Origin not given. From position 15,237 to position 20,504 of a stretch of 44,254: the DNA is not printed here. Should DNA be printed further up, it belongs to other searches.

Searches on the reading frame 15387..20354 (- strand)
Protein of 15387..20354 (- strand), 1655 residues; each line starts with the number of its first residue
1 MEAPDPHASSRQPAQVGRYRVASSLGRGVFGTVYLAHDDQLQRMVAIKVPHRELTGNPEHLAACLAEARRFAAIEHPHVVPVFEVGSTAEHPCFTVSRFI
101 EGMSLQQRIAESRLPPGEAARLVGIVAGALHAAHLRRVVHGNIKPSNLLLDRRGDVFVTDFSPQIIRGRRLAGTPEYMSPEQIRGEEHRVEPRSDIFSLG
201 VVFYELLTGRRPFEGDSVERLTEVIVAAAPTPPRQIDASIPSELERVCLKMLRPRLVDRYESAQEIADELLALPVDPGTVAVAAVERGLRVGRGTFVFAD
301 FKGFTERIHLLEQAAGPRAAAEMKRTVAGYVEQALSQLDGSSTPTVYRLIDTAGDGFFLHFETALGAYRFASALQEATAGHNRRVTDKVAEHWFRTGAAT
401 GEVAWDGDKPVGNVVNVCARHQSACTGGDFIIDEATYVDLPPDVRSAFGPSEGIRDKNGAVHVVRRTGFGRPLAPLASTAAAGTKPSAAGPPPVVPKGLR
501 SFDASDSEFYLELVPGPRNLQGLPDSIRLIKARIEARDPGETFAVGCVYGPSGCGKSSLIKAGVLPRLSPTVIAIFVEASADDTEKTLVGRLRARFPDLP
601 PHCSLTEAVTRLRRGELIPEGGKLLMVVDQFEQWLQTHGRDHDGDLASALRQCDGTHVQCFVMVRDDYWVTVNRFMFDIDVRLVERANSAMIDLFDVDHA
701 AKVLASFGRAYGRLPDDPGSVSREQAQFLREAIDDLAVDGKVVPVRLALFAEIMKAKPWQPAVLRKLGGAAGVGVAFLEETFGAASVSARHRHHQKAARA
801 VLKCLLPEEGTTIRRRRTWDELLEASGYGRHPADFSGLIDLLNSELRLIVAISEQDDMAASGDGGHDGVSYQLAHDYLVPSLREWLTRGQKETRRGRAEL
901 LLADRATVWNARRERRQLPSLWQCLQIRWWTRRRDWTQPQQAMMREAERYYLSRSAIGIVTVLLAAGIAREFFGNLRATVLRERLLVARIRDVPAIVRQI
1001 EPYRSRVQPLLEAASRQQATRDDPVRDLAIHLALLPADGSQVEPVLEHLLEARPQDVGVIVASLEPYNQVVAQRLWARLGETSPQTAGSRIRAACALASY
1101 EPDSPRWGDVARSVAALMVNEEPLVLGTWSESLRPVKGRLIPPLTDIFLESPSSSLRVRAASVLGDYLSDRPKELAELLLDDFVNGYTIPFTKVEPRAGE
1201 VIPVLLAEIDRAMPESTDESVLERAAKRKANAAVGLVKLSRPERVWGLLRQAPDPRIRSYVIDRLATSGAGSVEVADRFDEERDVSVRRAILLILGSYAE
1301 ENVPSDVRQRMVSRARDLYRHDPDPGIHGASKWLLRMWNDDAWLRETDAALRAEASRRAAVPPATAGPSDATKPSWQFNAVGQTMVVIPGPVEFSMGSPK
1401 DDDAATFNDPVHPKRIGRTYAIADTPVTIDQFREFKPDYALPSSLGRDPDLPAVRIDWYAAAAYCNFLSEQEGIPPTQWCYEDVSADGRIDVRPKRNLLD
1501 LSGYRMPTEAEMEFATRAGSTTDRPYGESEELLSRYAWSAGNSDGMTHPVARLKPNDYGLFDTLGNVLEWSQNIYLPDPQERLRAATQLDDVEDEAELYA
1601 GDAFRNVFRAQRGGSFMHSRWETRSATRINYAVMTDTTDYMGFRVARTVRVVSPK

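Call 76: search_protein_families(library=pfam, proteins=[window:15387-20354:-], max_evalue=0.0001)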
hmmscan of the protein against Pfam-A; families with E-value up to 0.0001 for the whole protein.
window:15387-20354:- (1655 aa): 4 families
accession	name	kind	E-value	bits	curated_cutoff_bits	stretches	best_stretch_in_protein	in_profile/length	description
PF03781.23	FGE-sulfatase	-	4.6e-35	121.9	23.3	1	1383-1647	3-255/255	Sulfatase-modifying factor enzyme 1-like domain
PF00069.31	Pkinase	-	6.2e-35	121.3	31.7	1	19-262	1-254/263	Protein kinase domain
PF07714.23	PK_Tyr_Ser-Thr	-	1.5e-19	70.8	23.1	1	22-232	4-224/258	Protein tyrosine and serine/threonine kinase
PF20703.3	nSTAND1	-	4.9e-17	63.1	27.1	1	544-672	34-167/379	Novel STAND NTPase 1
